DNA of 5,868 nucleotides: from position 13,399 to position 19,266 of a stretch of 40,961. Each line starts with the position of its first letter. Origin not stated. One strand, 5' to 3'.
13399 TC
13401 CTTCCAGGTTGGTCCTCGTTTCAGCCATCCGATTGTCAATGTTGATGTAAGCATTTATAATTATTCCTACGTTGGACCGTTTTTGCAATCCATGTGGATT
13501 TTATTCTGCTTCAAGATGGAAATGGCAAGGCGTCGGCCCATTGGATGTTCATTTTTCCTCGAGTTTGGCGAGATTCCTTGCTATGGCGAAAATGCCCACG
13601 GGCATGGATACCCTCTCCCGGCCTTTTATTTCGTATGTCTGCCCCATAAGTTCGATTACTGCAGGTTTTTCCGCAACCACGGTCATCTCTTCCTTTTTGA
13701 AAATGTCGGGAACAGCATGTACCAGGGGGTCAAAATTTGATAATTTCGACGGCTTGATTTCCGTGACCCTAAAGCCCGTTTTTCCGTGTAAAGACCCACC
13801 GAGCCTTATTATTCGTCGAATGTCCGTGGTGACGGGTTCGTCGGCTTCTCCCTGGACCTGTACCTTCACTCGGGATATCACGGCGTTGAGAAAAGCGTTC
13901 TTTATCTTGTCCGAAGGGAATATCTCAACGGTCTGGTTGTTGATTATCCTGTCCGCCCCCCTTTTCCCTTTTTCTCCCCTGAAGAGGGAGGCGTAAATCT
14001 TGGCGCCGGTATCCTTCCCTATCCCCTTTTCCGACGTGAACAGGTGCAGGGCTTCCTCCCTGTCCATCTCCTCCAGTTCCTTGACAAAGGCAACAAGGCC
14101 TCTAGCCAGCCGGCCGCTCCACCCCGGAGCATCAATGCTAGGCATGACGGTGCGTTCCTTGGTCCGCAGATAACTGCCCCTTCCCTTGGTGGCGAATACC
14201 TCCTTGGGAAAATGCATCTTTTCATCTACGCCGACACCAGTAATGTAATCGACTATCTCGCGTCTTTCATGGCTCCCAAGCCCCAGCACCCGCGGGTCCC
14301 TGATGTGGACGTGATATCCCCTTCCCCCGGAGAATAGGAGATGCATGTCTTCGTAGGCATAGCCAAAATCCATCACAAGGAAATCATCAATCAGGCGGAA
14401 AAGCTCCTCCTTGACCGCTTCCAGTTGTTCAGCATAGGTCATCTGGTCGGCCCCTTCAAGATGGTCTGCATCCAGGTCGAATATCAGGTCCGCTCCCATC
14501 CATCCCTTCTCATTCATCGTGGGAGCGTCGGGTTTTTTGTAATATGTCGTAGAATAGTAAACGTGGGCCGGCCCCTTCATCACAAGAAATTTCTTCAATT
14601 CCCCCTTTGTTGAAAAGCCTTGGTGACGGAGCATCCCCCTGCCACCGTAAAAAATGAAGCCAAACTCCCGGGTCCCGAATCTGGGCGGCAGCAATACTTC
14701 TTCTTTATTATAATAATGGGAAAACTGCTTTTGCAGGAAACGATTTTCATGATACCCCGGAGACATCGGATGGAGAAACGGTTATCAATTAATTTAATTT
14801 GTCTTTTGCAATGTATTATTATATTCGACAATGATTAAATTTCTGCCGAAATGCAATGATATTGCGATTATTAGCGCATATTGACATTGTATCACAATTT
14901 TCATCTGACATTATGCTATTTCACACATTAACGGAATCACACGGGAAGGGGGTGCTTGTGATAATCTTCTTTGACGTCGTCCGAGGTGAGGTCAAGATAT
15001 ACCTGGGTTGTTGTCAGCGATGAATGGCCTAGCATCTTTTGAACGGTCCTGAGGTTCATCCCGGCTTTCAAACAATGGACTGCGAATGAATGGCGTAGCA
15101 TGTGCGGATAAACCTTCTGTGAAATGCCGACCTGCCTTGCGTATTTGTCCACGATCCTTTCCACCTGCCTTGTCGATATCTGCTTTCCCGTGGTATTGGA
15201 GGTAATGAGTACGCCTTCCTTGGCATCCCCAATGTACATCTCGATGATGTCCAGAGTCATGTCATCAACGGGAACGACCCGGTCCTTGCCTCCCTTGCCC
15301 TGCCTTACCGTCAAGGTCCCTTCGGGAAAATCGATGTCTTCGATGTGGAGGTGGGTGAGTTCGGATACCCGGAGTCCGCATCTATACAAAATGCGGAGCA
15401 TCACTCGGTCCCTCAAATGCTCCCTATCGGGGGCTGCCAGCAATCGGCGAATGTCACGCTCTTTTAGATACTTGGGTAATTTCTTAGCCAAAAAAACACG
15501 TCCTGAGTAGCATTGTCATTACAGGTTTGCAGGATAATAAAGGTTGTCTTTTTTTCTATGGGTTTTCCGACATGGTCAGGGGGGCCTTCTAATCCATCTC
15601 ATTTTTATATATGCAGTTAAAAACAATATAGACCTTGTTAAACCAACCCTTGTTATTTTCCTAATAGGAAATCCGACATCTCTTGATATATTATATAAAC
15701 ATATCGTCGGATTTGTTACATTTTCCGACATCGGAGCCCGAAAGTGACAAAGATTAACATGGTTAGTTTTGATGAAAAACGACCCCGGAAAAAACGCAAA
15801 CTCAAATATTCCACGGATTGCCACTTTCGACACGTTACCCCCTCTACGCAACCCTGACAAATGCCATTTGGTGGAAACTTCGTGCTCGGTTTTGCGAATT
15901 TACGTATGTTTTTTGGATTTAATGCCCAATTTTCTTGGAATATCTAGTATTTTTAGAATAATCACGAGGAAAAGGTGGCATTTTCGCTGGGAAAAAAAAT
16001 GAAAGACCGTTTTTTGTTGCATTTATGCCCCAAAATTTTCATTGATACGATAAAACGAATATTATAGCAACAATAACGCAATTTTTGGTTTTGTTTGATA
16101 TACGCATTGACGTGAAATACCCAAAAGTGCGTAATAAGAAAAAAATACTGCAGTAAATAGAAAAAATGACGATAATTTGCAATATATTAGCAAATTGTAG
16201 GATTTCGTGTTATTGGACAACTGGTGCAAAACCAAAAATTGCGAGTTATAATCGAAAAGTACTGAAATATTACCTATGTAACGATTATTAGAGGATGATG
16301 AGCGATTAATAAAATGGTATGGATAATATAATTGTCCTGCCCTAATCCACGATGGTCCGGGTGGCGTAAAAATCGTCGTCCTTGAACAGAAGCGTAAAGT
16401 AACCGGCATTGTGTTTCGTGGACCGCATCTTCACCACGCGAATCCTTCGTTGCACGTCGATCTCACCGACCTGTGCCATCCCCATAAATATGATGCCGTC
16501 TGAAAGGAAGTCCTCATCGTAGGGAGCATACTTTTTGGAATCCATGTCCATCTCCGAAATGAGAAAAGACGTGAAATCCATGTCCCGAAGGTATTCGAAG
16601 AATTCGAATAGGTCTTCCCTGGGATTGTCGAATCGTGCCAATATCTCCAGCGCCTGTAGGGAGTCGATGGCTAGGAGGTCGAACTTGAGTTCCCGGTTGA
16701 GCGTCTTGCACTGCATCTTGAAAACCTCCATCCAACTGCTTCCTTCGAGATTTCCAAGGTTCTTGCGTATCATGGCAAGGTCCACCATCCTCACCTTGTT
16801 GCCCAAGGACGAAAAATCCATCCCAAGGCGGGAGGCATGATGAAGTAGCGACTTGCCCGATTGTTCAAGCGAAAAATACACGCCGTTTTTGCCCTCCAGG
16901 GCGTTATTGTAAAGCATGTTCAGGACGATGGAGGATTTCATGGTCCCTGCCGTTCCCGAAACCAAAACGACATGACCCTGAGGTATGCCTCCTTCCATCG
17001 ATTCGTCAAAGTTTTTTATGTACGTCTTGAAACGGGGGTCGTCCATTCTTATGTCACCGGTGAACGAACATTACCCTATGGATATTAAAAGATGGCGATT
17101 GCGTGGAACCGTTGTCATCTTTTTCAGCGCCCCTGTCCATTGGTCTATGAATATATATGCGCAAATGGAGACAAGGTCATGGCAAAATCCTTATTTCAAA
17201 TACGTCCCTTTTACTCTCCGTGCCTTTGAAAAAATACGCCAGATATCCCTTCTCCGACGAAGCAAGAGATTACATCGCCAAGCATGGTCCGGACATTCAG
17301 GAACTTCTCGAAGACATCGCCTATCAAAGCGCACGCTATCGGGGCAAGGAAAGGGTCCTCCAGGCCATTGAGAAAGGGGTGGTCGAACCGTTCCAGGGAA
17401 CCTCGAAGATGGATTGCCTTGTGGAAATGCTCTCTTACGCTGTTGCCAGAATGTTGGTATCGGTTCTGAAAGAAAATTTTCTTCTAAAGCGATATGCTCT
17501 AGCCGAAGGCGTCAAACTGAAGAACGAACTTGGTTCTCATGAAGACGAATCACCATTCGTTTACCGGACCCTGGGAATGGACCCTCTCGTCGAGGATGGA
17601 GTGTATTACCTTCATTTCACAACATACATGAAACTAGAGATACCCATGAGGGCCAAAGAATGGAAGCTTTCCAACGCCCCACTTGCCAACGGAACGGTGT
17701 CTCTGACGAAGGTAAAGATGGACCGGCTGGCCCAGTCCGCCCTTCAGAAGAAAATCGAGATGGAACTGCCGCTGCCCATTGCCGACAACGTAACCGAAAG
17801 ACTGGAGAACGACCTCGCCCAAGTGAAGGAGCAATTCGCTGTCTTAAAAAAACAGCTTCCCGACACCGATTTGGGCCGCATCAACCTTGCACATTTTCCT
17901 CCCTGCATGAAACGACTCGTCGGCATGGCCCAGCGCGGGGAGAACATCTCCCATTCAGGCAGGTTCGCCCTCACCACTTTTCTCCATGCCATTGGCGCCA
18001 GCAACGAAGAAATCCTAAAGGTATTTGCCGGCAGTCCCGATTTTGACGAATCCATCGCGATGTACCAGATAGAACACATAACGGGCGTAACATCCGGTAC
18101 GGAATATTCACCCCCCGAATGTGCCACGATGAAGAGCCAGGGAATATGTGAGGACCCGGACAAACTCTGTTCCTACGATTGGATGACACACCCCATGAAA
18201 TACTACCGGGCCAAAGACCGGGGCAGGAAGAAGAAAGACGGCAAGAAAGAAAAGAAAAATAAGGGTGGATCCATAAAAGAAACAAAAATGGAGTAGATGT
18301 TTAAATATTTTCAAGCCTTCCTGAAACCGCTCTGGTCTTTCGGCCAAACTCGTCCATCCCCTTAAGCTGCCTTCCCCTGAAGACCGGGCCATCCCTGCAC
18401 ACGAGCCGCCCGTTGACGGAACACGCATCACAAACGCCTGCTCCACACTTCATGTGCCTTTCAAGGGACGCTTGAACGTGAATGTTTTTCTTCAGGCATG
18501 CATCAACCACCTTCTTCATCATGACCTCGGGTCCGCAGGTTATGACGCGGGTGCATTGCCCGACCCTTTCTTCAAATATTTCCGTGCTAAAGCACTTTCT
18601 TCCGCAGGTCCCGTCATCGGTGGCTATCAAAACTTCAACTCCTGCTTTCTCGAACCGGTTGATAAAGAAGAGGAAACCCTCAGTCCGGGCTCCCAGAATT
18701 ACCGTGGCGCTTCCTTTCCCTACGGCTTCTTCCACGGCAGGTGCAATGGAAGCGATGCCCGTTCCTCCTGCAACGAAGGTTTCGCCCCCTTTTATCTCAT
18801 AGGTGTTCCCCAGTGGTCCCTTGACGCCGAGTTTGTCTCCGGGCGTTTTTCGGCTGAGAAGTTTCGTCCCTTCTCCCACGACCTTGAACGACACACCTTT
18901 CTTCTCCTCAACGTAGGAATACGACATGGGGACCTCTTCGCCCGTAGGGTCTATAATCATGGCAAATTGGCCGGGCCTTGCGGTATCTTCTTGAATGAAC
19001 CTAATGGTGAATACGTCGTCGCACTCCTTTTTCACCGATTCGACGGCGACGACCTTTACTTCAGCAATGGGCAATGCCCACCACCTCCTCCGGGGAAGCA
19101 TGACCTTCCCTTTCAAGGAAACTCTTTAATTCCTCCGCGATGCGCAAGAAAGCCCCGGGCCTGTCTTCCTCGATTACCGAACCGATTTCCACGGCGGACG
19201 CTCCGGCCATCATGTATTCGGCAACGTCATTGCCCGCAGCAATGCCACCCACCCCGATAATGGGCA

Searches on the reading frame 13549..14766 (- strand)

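Call 7: search_protein_families(library=pfam, proteins=[window:13549-14766:-])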
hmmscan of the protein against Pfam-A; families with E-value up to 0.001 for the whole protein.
window:13549-14766:- (405 aa): 1 family
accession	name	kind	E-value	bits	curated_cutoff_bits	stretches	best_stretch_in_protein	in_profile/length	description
PF01896.25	DNA_primase_S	-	2.6e-21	77.1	26.8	1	96-338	1-162/163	DNA primase small subunit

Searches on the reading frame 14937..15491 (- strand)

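Call 38: search_protein_families(library=pfam, proteins=[window:14937-15491:-], max_evalue=0.0001)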
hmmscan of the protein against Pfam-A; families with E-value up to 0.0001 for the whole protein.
window:14937-15491:- (184 aa): 1 family
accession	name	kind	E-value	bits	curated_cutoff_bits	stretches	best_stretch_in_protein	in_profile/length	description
PF00589.27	Phage_integrase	-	4.9e-45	153.8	27.1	1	7-169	1-169/172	Phage integrase family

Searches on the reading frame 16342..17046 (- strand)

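Call 38: search_protein_families(library=pfam, proteins=[window:16342-17046:-], max_evalue=0.0001)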
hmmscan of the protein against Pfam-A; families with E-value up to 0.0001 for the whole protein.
window:16342-17046:- (234 aa): 2 families
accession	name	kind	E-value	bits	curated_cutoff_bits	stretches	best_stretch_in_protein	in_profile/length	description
PF06745.19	ATPase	-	4.8e-40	137.8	26.6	1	7-217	2-215/231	KaiC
PF03796.21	DnaB_C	-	9.2e-06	25.6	27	1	8-135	4-143/255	DnaB-like helicase C terminal domain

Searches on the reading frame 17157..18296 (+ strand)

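Call 7: search_protein_families(library=pfam, proteins=[window:17157-18296:+])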
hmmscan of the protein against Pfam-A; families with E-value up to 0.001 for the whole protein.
window:17157-18296:+ (379 aa): 1 family
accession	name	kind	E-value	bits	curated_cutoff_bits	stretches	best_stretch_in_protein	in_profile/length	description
PF04104.19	DNA_primase_lrg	-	9.7e-31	107.5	22.4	1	150-339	3-255/266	Eukaryotic and archaeal DNA primase, large subunit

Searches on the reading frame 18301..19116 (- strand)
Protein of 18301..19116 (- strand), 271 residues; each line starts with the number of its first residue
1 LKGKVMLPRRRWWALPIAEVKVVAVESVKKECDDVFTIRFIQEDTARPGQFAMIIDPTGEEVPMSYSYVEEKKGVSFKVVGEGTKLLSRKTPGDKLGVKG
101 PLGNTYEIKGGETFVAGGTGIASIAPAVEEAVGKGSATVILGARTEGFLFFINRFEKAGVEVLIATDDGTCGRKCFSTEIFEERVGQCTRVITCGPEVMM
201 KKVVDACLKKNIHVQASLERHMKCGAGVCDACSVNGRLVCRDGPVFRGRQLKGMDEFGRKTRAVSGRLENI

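Call 39: search_protein_families(library=pfam, proteins=[window:18301-19116:-], max_evalue=0.0001)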
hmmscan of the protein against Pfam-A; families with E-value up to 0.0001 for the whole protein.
window:18301-19116:- (271 aa): 1 family
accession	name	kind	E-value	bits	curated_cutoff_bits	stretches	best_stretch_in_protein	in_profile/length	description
PF10418.14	DHODB_Fe-S_bind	-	1.9e-10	40.7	23.9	1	219-251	1-40/41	Iron-sulfur cluster binding domain of dihydroorotate dehydrogenase B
